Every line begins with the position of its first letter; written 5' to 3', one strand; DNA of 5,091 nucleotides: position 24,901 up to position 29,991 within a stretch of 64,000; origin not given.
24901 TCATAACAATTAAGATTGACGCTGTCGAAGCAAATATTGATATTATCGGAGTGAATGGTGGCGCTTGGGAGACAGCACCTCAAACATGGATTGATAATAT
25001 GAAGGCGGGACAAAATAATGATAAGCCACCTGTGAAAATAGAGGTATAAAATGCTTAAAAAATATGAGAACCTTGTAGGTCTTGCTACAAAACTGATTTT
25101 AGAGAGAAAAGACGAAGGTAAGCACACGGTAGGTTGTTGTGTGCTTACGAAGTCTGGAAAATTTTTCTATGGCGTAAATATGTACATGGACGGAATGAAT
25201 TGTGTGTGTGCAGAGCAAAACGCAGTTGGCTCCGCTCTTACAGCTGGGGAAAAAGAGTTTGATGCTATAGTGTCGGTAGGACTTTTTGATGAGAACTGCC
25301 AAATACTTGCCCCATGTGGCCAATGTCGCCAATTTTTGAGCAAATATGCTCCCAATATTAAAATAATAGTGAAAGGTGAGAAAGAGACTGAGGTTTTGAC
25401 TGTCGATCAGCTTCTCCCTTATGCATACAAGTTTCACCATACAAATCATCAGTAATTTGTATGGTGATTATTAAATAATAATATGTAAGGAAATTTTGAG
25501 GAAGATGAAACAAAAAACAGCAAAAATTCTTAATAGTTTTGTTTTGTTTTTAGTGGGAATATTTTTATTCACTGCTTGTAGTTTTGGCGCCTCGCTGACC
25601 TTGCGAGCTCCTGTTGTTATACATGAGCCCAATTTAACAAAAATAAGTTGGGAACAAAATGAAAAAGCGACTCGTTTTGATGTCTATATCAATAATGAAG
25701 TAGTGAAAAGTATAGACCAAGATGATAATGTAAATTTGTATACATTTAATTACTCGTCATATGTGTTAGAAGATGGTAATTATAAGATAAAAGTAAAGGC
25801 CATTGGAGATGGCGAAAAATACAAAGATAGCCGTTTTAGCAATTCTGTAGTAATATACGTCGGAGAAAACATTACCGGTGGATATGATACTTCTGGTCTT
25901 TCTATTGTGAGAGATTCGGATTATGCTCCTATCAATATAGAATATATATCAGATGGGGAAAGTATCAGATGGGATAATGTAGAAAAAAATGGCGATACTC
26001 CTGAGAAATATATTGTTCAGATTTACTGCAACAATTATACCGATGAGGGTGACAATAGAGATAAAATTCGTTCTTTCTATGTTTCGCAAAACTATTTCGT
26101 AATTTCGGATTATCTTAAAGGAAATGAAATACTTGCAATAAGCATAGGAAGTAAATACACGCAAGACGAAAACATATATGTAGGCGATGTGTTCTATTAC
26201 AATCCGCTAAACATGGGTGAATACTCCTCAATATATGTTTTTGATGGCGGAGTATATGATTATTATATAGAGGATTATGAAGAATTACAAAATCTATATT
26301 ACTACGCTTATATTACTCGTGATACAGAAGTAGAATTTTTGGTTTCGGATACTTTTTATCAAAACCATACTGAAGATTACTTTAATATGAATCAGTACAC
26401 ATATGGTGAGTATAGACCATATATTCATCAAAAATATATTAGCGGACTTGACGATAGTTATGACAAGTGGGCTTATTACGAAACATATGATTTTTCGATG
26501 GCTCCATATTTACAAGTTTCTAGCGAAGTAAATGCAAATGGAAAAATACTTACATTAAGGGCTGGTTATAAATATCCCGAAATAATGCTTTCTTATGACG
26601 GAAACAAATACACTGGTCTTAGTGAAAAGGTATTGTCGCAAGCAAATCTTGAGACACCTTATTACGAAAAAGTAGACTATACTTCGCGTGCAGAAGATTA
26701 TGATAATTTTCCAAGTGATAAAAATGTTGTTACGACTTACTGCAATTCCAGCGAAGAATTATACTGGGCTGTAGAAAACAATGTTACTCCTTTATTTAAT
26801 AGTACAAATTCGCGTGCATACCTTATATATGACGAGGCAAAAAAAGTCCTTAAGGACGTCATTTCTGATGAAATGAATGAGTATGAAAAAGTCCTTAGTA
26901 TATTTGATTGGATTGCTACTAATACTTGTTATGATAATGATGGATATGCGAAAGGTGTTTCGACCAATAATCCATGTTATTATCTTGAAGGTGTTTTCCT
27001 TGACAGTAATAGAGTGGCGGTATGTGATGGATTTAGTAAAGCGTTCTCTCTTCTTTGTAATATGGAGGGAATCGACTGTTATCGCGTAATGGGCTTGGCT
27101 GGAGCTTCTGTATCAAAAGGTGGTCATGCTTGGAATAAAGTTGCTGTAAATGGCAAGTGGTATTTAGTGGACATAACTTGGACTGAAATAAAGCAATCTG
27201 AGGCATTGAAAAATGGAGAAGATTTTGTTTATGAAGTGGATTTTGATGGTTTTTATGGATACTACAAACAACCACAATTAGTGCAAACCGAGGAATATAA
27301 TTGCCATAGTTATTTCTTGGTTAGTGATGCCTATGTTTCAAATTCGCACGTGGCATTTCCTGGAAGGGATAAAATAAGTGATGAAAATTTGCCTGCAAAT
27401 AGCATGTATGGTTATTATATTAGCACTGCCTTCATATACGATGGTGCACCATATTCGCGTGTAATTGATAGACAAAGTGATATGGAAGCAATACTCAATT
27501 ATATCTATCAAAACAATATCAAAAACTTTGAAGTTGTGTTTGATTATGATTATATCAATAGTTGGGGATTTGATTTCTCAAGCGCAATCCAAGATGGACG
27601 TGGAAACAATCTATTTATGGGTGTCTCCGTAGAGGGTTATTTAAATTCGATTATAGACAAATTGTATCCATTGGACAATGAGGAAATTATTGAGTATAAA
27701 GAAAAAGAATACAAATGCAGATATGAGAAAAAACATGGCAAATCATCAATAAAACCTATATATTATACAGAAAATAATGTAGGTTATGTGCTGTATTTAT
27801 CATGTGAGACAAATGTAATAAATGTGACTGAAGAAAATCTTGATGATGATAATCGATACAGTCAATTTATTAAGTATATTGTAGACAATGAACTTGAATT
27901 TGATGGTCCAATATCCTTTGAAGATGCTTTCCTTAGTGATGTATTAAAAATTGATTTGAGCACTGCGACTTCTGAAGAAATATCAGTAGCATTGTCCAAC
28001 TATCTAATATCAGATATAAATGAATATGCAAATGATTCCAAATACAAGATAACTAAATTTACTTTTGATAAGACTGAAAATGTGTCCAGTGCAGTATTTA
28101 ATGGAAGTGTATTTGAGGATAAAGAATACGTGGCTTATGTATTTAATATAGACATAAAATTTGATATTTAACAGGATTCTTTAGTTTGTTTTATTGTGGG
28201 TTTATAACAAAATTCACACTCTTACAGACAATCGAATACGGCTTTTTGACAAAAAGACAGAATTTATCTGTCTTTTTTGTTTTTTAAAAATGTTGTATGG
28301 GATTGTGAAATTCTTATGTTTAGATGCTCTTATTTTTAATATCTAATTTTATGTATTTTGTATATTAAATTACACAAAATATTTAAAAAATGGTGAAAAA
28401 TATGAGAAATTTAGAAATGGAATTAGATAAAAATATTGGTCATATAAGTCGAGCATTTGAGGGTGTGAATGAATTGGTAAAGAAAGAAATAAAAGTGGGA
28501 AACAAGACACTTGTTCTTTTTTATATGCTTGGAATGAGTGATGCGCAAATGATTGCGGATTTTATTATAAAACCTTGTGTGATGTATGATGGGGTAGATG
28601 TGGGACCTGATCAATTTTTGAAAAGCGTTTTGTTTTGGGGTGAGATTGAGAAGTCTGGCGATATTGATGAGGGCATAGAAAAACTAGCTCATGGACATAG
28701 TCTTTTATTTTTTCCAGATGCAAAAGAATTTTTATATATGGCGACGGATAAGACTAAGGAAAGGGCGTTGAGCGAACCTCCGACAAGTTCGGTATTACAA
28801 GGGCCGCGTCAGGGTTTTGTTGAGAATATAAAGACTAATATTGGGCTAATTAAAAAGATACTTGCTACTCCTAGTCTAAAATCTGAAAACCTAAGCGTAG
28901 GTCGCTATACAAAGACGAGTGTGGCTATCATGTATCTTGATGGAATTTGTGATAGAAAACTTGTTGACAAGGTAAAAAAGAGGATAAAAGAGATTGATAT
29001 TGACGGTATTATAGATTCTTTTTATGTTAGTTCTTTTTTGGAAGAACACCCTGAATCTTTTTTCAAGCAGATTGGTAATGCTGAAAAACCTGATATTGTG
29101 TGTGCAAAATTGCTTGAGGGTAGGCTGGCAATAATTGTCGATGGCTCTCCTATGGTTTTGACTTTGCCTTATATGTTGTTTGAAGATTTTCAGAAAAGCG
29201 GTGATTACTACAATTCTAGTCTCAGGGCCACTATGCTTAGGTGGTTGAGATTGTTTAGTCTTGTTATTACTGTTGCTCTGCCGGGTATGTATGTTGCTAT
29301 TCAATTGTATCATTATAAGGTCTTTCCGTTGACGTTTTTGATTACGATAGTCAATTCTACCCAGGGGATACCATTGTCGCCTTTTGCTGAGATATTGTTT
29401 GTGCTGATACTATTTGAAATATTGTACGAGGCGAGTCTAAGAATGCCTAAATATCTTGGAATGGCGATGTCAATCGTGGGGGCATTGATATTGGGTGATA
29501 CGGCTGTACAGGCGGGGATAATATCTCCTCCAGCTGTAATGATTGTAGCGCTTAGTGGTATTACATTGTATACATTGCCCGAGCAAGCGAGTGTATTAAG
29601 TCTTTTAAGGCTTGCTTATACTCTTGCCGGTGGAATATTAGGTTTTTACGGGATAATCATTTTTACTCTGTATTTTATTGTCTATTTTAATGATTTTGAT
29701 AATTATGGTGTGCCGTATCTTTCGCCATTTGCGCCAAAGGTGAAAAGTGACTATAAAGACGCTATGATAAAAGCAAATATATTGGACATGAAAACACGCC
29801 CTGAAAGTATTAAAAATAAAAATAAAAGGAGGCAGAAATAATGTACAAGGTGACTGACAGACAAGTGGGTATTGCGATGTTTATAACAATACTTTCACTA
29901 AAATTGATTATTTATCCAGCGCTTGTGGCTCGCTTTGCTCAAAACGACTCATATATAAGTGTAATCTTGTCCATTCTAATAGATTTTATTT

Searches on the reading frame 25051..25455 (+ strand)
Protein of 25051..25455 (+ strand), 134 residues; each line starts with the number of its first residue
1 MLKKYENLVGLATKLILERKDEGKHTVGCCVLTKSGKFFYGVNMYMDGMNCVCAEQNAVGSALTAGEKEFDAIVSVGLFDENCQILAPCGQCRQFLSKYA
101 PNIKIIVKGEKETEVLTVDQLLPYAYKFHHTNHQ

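Call 3: search_protein_families(library=pfam, proteins=[window:25051-25455:+], max_evalue=1)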
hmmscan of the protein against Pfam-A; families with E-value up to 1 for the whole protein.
window:25051-25455:+ (134 aa): 3 families
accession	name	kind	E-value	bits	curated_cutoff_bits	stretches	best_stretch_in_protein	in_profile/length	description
PF00383.29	dCMP_cyt_deam_1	-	3.2e-14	53.1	25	1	4-100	3-94/102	Cytidine and deoxycytidylate deaminase zinc-binding region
PF14421.12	LmjF365940-deam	-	1.3e-05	25.5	27.1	1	14-66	42-90/218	LmjF365940 subfamily CDD/CDA-like deaminase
PF13177.12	DNA_pol3_delta2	-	0.13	12.7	27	1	66-121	31-89/161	DNA polymerase III, delta subunit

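Call 4: search_protein_families(library=ncbifam, proteins=[window:25051-25455:+], max_evalue=1)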
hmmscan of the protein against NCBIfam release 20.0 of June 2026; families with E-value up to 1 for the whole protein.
window:25051-25455:+ (134 aa): 7 families
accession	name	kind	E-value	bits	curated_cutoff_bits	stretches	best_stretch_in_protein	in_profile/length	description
NF005314.0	PRK06848.1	equivalog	2.7e-26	92.3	131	1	4-127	6-135/139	cytidine deaminase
TIGR01354.1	cyt_deam_tetra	equivalog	1.1e-21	77.5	113.65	1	24-128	20-123/126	cytidine deaminase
NF004064.0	PRK05578.1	equivalog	3.7e-17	62.6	74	1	24-130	26-127/130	cytidine deaminase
TIGR01355.1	cyt_deam_dimer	equivalog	7.6e-14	51.6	275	1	18-127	36-141/283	cytidine deaminase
NF009076.0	PRK12411.1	equivalog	4.9e-11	42.8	216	1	24-127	23-126/132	cytidine deaminase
NF006537.0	PRK09027.1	equivalog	1.3e-10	41.2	153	1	24-126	70-165/295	cytidine deaminase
NF006155.0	PRK08298.1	equivalog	2.9e-07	30.6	129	1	7-121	6-121/136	cytidine deaminase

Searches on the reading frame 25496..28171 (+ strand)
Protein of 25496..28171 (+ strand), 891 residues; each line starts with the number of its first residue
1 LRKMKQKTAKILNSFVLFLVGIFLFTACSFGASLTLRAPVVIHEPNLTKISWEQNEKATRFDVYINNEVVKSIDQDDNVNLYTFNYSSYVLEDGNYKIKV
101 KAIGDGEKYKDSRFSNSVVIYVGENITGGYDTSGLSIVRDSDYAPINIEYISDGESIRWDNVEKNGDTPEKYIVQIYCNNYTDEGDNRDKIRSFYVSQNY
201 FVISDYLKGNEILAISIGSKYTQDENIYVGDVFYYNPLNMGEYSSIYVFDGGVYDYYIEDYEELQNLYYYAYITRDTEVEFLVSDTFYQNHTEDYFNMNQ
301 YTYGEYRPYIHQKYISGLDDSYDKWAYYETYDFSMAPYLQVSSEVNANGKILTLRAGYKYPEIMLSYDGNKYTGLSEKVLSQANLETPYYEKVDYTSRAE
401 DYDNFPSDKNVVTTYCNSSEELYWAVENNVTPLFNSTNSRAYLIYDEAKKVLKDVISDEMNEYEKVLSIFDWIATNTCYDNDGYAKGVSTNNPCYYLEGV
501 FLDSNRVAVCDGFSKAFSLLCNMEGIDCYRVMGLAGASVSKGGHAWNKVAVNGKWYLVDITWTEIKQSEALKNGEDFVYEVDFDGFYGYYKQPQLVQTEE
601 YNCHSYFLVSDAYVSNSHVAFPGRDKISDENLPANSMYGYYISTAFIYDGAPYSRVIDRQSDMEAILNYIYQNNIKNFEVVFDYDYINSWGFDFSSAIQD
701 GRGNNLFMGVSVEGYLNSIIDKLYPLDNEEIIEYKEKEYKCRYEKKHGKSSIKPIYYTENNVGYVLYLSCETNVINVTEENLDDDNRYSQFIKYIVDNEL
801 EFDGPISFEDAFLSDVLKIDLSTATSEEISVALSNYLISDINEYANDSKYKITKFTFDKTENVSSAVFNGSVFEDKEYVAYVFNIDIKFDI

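Call 3: search_protein_families(library=pfam, proteins=[window:25496-28171:+], max_evalue=1)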
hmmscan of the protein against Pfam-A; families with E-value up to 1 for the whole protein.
window:25496-28171:+ (891 aa): 2 families
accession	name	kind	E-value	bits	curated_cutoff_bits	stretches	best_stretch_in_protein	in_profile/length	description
PF01841.26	Transglut_core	-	9.7e-13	48.8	23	1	451-559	3-107/108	Transglutaminase-like superfamily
PF23861.1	Ribophorin_II_2nd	-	0.14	12.8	23.4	1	64-115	50-98/105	Ribophorin II second domain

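Call 4: search_protein_families(library=ncbifam, proteins=[window:25496-28171:+], max_evalue=1)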
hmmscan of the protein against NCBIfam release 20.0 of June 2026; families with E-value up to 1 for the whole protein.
window:25496-28171:+ (891 aa): 1 family
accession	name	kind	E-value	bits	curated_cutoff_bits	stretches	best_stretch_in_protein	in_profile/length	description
NF045980.1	MAG6410_fam_LP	equivalog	1.3e-19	70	450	1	445-579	151-277/622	MAG6410 family transglutaminase-related lipoprotein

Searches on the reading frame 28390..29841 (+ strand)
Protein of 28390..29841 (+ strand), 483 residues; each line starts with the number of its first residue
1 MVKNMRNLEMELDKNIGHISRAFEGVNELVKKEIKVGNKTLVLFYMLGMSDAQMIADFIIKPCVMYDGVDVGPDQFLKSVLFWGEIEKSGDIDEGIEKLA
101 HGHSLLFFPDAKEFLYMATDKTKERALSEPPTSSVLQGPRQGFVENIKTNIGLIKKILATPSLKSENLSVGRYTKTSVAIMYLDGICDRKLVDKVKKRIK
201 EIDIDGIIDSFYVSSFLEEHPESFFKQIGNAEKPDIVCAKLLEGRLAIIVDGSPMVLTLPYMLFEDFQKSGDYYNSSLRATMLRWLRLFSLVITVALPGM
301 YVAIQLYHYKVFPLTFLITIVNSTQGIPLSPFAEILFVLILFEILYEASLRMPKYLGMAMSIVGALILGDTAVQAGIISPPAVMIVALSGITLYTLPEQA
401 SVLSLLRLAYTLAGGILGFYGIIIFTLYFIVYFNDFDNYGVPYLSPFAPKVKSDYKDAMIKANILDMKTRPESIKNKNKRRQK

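Call 16: search_protein_families(library=pfam, proteins=[window:28390-29841:+], max_evalue=0.001)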
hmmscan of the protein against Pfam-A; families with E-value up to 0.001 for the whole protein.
window:28390-29841:+ (483 aa): 1 family
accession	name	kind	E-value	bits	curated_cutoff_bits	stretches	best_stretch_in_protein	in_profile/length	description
PF03323.18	GerA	-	5.7e-144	480.6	27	1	19-472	3-465/466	Bacillus/Clostridium GerA spore germination protein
